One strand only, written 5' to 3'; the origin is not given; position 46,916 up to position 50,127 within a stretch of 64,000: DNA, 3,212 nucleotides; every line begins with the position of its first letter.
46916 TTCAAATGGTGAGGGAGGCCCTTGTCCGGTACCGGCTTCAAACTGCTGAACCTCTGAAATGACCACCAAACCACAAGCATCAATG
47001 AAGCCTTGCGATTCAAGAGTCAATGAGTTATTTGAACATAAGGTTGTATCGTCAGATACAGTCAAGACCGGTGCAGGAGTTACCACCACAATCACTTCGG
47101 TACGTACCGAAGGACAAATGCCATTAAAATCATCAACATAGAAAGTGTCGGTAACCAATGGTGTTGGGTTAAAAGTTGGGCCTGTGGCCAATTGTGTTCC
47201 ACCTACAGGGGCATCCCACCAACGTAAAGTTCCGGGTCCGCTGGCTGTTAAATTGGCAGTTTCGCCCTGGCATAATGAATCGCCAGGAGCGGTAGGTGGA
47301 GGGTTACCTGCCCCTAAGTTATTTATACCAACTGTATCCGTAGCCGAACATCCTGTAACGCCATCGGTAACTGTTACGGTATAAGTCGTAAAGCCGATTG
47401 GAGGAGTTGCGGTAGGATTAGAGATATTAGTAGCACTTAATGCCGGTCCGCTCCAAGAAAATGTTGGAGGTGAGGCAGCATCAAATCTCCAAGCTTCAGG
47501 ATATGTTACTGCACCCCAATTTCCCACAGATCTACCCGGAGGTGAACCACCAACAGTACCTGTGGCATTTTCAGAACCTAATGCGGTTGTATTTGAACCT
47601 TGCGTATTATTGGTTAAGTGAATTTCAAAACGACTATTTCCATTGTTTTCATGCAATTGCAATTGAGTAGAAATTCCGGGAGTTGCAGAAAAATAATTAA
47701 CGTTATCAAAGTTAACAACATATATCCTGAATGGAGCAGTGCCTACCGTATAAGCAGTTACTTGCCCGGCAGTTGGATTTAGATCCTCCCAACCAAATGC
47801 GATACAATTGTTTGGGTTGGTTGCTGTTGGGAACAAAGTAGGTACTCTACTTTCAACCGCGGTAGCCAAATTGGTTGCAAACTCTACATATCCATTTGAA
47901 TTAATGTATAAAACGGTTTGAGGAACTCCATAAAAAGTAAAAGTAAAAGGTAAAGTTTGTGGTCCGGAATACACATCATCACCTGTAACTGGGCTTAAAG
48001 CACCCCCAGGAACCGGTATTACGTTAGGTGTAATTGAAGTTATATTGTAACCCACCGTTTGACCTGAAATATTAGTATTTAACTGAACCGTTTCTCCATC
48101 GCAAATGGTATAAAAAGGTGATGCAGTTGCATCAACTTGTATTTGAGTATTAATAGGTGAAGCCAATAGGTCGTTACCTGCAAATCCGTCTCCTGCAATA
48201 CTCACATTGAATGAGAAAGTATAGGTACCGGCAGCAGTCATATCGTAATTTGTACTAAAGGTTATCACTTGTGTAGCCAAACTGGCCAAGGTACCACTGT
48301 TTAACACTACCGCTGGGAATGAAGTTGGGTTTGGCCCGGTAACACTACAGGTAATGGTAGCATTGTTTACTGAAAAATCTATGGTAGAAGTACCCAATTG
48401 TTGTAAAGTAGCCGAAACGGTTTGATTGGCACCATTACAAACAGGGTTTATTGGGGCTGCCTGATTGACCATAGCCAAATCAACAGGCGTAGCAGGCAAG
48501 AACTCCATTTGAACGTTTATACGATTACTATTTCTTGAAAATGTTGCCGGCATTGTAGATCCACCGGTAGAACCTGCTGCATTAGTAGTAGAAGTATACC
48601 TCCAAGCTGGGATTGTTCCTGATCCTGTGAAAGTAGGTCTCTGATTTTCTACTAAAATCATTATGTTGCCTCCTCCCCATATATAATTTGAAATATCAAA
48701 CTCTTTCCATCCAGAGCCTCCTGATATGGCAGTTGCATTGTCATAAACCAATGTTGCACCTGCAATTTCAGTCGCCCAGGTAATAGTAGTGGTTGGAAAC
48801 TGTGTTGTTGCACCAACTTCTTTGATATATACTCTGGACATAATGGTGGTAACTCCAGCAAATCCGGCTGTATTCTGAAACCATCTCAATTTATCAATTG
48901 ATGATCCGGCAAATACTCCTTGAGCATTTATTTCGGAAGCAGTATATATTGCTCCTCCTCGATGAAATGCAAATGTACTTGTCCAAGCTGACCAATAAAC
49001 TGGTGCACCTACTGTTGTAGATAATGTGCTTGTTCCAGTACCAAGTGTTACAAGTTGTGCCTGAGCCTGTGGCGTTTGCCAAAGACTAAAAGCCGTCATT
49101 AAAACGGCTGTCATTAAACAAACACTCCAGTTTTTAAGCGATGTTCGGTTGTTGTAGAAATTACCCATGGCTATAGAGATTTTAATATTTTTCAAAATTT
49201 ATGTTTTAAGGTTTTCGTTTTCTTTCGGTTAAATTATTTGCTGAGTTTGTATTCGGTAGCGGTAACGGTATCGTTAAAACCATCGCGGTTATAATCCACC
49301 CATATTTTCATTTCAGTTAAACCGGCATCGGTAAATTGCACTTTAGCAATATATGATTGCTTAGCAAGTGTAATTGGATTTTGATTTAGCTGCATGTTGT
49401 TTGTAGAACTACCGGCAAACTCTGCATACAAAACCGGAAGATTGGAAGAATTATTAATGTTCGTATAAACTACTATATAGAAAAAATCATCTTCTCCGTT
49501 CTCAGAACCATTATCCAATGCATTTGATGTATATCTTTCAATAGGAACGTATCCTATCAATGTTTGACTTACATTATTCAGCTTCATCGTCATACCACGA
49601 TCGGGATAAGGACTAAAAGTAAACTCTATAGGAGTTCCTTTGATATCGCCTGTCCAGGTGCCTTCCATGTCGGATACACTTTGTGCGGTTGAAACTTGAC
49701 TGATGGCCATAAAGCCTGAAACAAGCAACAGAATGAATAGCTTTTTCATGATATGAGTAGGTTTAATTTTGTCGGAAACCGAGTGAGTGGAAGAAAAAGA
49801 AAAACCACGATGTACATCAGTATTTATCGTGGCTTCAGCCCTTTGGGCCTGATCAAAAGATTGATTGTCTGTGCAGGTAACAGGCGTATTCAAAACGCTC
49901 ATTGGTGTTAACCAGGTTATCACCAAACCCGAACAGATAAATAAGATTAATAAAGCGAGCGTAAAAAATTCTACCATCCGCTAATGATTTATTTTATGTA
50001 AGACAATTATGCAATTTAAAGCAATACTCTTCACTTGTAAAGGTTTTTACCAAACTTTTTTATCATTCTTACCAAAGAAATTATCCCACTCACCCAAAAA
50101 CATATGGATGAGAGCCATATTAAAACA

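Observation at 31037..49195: Single 18.2-kb gene encoding a 6052-aa SprB-like T9SS-secreted surface protein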

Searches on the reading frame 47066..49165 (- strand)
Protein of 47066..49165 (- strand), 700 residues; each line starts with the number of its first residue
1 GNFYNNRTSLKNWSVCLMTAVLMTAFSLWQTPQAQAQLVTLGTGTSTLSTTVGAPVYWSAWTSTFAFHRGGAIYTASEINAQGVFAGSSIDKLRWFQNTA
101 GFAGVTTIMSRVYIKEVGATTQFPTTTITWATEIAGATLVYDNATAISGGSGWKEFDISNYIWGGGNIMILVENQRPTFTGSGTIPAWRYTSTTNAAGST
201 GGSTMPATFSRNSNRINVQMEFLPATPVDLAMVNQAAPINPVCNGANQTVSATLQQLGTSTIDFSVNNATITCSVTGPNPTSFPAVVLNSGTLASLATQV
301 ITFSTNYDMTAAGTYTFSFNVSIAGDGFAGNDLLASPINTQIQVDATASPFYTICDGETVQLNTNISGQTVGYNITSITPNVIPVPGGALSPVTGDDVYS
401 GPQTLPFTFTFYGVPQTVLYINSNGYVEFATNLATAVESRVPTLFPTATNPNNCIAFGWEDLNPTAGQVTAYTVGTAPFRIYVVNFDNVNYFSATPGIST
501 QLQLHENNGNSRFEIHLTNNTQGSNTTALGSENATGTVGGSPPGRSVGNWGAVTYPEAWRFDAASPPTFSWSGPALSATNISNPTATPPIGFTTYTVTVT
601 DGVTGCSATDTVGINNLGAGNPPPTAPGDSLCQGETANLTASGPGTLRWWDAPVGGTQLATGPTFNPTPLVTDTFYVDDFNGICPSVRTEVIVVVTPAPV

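Call 13: find_homologous_proteins(query=window:47066-49165:-)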
Query window:47066-49165:- (700 aa): 9 proteins with E <= 0.001 among 8000 candidates.
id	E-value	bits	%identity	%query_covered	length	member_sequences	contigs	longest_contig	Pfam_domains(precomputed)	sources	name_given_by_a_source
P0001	8.7e-39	152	39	18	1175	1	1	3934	PF00629.31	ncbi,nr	ncbi:MAG TPA: choice-of-anchor J domain-containing protein, partial [Adhaeribacter sp.]|nr:choice-of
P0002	4.4e-23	100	34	34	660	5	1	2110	-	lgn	-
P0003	8.6e-22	96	39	10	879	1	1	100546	PF00801.27,PF18962.8,PF19081.7,PF18911.7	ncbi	-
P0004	4.6e-19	87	48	16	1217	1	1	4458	PF19081.7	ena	-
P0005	2.6e-16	77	33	21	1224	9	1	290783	PF13715.13,PF00801.27,PF13620.13,PF07995.18,PF18911.7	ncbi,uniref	ncbi:PQQ-dependent sugar dehydrogenase [Asanoa sp. NPDC049573]|uniref:PQQ-dependent sugar dehydrogen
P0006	4.8e-11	60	31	33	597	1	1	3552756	PF26689.1,PF18962.8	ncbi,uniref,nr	ncbi:T9SS type A sorting domain-containing protein [Flavobacterium pallidum]|uniref:Secretion system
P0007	8.0e-9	53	27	46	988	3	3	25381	PF00801.27,PF13573.13,PF18962.8,PF18911.7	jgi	jgi:hypothetical protein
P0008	8.4e-9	53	33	29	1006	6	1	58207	PF00801.27,PF13573.13,PF13585.13,PF18911.7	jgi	-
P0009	2.8e-7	48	28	43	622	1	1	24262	PF13573.13,PF13585.13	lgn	-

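Call 15: find_related_loci(query=window:47066-49165:-, collection=genome_contigs, flank=10000)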
Query window:47066-49165:- (700 aa) in genome_contigs; peptide patterns used: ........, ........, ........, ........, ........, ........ (x = any residue, [..] = any of these).
40 stretches matched a pattern, but none encodes a relative of the query by tblastn (E <= 1e-3).

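Call 36: search_protein_families(library=pfam, proteins=[P0006, P0001, P0002, P0004, P0009], max_evalue=0.01)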
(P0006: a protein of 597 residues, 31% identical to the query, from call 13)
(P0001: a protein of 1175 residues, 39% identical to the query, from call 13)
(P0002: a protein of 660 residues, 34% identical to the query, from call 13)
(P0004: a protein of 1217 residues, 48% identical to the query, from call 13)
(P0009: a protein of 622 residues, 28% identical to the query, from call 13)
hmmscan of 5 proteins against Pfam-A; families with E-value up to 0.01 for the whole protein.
P0006 (597 aa): 2 families
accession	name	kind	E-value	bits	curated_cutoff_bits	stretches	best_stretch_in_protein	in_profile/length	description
PF18962.6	Por_Secre_tail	-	5e-11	43.2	27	1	529-595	3-74/75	Secretion system C-terminal sorting domain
PF19081.6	Ig_7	-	5.8e-05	23.8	27.3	1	455-502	26-77/84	Ig-like domain CHU_C associated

P0001 (1175 aa): 1 family
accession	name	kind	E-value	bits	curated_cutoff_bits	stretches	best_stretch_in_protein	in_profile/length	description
PF00629.30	MAM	-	2.9e-21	76.4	26.4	1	712-858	15-153/158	MAM domain, meprin/A5/mu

P0002 (660 aa): 0 families

P0004 (1217 aa): 1 family
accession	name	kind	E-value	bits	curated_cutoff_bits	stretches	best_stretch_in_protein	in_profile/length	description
PF19081.6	Ig_7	-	2.9e-19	69.6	27.3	2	647-703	4-64/84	Ig-like domain CHU_C associated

P0009 (622 aa): 2 families
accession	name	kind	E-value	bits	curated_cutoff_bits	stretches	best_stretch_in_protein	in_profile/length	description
PF13573.12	SprB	-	4.1e-15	55.5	28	2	304-335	6-37/37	SprB repeat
PF13585.12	CHU_C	-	1.2e-12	48.2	27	1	535-607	3-73/86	CHU_C Type IX secretion signal domain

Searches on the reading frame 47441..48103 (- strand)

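Call 34: search_protein_families(library=pfam, proteins=[window:47441-48103:-], max_evalue=5)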
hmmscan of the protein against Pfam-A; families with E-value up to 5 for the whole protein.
window:47441-48103:- (221 aa): 1 family
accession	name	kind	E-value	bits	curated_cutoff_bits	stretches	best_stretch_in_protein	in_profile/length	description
PF20257.3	SAM_HAT_C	-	0.049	14.4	25.5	1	53-82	40-71/84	SAM hydroxide adenosyltransferase C-terminal domain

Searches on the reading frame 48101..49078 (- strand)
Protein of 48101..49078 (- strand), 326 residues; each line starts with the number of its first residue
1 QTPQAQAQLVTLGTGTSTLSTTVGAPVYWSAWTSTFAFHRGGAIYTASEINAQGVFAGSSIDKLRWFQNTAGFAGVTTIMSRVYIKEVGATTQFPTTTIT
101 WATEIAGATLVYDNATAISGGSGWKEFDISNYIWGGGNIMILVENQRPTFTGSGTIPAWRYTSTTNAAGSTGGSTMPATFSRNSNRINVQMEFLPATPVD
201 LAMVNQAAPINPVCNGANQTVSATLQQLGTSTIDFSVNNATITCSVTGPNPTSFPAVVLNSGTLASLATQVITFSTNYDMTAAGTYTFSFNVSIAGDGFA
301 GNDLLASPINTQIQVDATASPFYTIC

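Call 29: search_solved_structures(query=window:48116-49066:-, max_evalue=1)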
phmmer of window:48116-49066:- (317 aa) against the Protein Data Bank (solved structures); distinct sequences matched with E-value up to 1: 1.
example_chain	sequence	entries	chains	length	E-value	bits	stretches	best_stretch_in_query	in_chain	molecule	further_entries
2ptf_A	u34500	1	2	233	0.083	15.6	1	196-247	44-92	Uncharacterized protein MTH_863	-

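Call 34: search_protein_families(library=pfam, proteins=[window:48101-49078:-], max_evalue=5)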
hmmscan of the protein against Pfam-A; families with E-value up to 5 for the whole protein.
window:48101-49078:- (326 aa): 1 family
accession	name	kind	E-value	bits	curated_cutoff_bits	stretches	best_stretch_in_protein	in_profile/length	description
PF13648.12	Lipocalin_4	-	1.9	9.8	22.4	1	227-264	50-87/89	Lipocalin-like domain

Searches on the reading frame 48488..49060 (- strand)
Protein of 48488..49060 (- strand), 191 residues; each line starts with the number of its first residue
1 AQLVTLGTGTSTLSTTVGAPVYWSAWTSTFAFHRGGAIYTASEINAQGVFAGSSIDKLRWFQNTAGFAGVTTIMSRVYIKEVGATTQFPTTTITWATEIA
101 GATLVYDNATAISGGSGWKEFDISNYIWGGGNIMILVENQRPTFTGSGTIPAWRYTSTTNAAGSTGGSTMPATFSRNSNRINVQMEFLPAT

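Call 50: search_protein_representatives(alignment_id=A1)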
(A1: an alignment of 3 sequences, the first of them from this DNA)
Query: 3 sequences, 181 profile positions. Proteins with E-value up to 0.001 (for the whole library): 5057; up to 1e-10: 2617; up to 1e-30: 295. The best 150 are listed.
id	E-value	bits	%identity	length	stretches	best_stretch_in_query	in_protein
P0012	2.0e-134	461.2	-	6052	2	1-176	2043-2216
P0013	7.9e-94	328.9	-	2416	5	21-178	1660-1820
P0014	3.1e-90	317.1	-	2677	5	4-176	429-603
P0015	1.1e-89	315.4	-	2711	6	11-177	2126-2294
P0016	2.6e-87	307.6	-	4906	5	6-176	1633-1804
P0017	2.9e-83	294.4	-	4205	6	7-176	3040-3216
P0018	1.9e-79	282.0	-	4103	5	3-176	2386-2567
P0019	1.2e-76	272.9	-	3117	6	3-176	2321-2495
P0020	1.5e-76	272.6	-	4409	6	3-179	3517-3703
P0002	1.8e-75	269.1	-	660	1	1-181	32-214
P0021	3.2e-74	265.0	-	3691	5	4-180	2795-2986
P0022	3.8e-74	264.7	-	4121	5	6-176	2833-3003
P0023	2.8e-70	252.1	-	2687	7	5-171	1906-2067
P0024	4.5e-70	251.5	-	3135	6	3-176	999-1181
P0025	1.4e-69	249.9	-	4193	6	3-179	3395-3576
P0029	5.2e-68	244.7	-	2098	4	23-180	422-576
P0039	1.6e-62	226.8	-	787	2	2-181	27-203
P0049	1.4e-58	214.0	-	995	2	4-180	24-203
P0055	2.2e-56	206.8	-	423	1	2-181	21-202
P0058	8.9e-55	201.6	-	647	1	1-181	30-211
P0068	8.7e-53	195.1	-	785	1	1-181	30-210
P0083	8.2e-50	185.4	-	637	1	2-181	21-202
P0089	8.1e-49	182.2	-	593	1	2-180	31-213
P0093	2.8e-48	180.4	-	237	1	1-178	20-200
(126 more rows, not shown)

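Call 51: search_protein_families(library=pfam, proteins=[P0093, P0055, P0058, P0083, P0089, P0039, P0068, P0049, P0013, P0029], max_evalue=0.001)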
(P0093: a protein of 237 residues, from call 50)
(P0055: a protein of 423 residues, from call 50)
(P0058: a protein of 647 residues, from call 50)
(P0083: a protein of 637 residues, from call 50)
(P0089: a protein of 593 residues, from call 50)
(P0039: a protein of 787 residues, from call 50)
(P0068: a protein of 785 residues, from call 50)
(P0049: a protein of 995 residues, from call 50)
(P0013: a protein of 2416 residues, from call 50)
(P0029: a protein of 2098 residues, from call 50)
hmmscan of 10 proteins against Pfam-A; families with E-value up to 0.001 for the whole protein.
P0093 (237 aa): 0 families

P0055 (423 aa): 0 families

P0058 (647 aa): 0 families

P0083 (637 aa): 2 families
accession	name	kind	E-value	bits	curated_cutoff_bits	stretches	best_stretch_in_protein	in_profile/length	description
PF20009.4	GEVED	-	1.7e-15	58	24.4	1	381-457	2-78/78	GEVED domain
PF18962.6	Por_Secre_tail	-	1e-09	39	27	1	562-634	1-73/75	Secretion system C-terminal sorting domain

P0089 (593 aa): 1 family
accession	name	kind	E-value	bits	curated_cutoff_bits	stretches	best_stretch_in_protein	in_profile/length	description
PF20009.4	GEVED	-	3.3e-15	57.1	24.4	1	478-555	3-77/78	GEVED domain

P0039 (787 aa): 0 families

P0068 (785 aa): 2 families
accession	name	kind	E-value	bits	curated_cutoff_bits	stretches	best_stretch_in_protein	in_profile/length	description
PF00431.26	CUB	-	1.4e-06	29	21.4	1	429-526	9-109/110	CUB domain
PF19081.6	Ig_7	-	0.00042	21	27.3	1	223-304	7-80/84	Ig-like domain CHU_C associated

P0049 (995 aa): 3 families
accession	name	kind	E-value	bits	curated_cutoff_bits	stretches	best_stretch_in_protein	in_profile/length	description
PF20009.4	GEVED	-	3.6e-19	69.8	24.4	1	382-459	3-77/78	GEVED domain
PF13620.12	CarboxypepD_reg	-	8.1e-17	61.8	32.3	1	758-832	2-82/82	Carboxypeptidase regulatory-like domain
PF13715.12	CarbopepD_reg_2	-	1.7e-07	31.6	32.2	1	758-824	1-69/88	CarboxypepD_reg-like domain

P0013 (2416 aa): 3 families
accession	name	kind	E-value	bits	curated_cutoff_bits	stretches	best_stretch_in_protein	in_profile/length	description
PF19081.6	Ig_7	-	1.6e-08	35.2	27.3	1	832-905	6-82/84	Ig-like domain CHU_C associated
PF18962.6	Por_Secre_tail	-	4e-05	24.2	27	1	2354-2414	11-74/75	Secretion system C-terminal sorting domain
PF25296.1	Decapeptide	-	0.00057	20.1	45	0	628-651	39-62/74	Decapeptide repeat region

P0029 (2098 aa): 4 families
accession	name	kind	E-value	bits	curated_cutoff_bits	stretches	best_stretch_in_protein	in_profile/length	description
PF13585.12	CHU_C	-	8.5e-20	71.1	27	1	2019-2094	3-86/86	CHU_C Type IX secretion signal domain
PF18911.6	PKD_4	-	1e-19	70.8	27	1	1951-2013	20-84/85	PKD domain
PF19081.6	Ig_7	-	5.7e-16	59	27.3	0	1639-1706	6-81/84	Ig-like domain CHU_C associated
PF00801.26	PKD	-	6.7e-09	36.1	23.5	1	1943-2003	5-70/80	PKD domain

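Call 66: predict_structure(alignment_id=A3)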
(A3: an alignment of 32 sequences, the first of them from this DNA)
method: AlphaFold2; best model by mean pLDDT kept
length: 191 residues; sequences in the alignment: 32
mean_pLDDT: 78.4   pTM: 0.77
mean pLDDT of the five models: 78.4, 77.4, 76.1, 74.2, 73.6
residues with pLDDT >= 90: 68; 70-90: 66; 50-70: 39; < 50: 18
segments of 3 or more residues with pLDDT < 50: 16-26, 160-166
pLDDT, mean of each block of 10 residues (from residue 1): 88 50 49 84 96 96 71 80 78 85 89 80 95 90 69 67 53 77 94 87
secondary structure, 60 per line:
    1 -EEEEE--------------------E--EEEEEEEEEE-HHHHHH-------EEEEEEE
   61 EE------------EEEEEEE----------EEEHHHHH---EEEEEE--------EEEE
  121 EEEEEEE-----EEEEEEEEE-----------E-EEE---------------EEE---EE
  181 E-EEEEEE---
elements in order: E2-6 E30-39 H41-46 E54-62 E75-81 E92-94 H95-99 E103-108 E117-127 E133-141 E155-157 E173-175 E179-181 E183-188

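Call 74: list_cluster_members(proteins=[P0012])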
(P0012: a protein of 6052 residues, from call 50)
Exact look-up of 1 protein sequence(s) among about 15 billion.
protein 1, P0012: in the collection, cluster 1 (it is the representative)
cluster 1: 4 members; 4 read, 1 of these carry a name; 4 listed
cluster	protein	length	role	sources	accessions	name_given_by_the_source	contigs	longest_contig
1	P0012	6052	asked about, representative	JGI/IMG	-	-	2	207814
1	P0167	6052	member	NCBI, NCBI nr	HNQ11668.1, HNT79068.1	MAG TPA: T9SS type A sorting domain-containing protein [Bacteroidia bacterium] | T9SS type A sorting domain-containing protein [Bacteroidia bacterium]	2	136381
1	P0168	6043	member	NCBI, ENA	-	-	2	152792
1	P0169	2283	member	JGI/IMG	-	-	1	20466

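Call 77: search_protein_families(library=pfam, proteins=[P0016, P0020], max_evalue=0.001)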
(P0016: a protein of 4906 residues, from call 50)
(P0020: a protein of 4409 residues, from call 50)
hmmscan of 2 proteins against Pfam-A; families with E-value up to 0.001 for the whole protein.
P0016 (4906 aa): 4 families
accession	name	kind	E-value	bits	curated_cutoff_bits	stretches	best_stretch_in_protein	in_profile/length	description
PF19081.6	Ig_7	-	8e-42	141.9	27.3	6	3552-3633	1-83/84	Ig-like domain CHU_C associated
PF18962.6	Por_Secre_tail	-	1.5e-12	48.1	27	1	4825-4895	1-69/75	Secretion system C-terminal sorting domain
PF00041.27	fn3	-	3.6e-05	24.3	25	1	327-402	2-72/84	Fibronectin type III domain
PF07679.22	I-set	-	8.3e-05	23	23.7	1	3721-3798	3-84/90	Immunoglobulin I-set domain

P0020 (4409 aa): 4 families
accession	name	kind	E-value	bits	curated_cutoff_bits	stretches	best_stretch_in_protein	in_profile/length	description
PF19081.6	Ig_7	-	2.6e-17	63.3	27.3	5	2382-2465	1-83/84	Ig-like domain CHU_C associated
PF18962.6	Por_Secre_tail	-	2.8e-12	47.2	27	1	4336-4408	1-75/75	Secretion system C-terminal sorting domain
PF00041.27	fn3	-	2.8e-05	24.7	25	1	307-379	2-72/84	Fibronectin type III domain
PF25296.1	Decapeptide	-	4.9e-05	23.6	45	0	1200-1224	40-64/74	Decapeptide repeat region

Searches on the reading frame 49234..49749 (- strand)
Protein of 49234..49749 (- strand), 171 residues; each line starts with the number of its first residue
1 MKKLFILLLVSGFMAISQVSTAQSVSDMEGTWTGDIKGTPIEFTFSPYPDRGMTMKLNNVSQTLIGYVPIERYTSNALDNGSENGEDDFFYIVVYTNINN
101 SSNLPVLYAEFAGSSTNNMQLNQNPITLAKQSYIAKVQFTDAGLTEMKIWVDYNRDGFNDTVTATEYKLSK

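Call 28: find_homologous_proteins(query=window:49234-49749:-, max_evalue=0.01)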
Query window:49234-49749:- (171 aa): 2 proteins with E <= 0.01 among 38 candidates.
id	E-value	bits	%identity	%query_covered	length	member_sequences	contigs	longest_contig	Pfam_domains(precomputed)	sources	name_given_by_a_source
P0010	5.3e-107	373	100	100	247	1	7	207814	-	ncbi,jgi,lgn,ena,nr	ncbi:MAG TPA: hypothetical protein PKH65_00180 [Bacteroidia bacterium]|nr:hypothetical protein [Bact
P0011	2.6e-52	195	55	100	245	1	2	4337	-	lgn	-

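Call 30: find_encoding_contigs(protein=P0011, flank=10000)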
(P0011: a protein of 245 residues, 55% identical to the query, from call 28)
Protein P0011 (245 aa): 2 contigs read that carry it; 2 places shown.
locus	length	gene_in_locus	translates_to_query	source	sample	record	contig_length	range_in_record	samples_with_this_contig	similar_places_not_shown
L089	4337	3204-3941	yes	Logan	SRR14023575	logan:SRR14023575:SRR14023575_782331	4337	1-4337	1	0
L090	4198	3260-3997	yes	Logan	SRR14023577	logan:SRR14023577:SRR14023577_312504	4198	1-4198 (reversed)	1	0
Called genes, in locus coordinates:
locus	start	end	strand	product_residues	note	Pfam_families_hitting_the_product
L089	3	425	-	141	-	?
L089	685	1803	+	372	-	PF01370:Epimerase, PF04321:RmlD_sub_bind (weak), PF16363:GDP_Man_Dehyd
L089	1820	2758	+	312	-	PF01370:Epimerase, PF02719:Polysacc_synt_2 (faint), PF04321:RmlD_sub_bind, PF16363:GDP_Man_Dehyd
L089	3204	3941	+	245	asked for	-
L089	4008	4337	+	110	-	?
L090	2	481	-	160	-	?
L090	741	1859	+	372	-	PF01370:Epimerase, PF04321:RmlD_sub_bind (weak), PF16363:GDP_Man_Dehyd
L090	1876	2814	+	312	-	PF01370:Epimerase, PF02719:Polysacc_synt_2 (faint), PF04321:RmlD_sub_bind, PF16363:GDP_Man_Dehyd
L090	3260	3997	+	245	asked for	-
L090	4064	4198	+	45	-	?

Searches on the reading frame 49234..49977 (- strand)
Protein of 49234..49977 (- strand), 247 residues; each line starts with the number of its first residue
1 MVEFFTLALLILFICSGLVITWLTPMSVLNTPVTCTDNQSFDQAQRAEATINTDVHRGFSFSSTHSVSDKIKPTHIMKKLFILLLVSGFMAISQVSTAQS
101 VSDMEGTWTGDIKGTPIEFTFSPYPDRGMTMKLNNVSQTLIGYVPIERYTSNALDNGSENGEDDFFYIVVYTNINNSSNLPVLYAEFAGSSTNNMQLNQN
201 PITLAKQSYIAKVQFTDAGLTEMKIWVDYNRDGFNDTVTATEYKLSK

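Call 5: search_protein_families(library=pfam, proteins=[window:49234-49977:-], max_evalue=0.01)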
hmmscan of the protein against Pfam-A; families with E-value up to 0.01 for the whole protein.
window:49234-49977:- (247 aa): 0 families

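Call 6: search_protein_families(library=ncbifam, proteins=[window:49234-49977:-], max_evalue=0.01)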
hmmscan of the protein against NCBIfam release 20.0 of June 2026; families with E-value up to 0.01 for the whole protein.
window:49234-49977:- (247 aa): 0 families
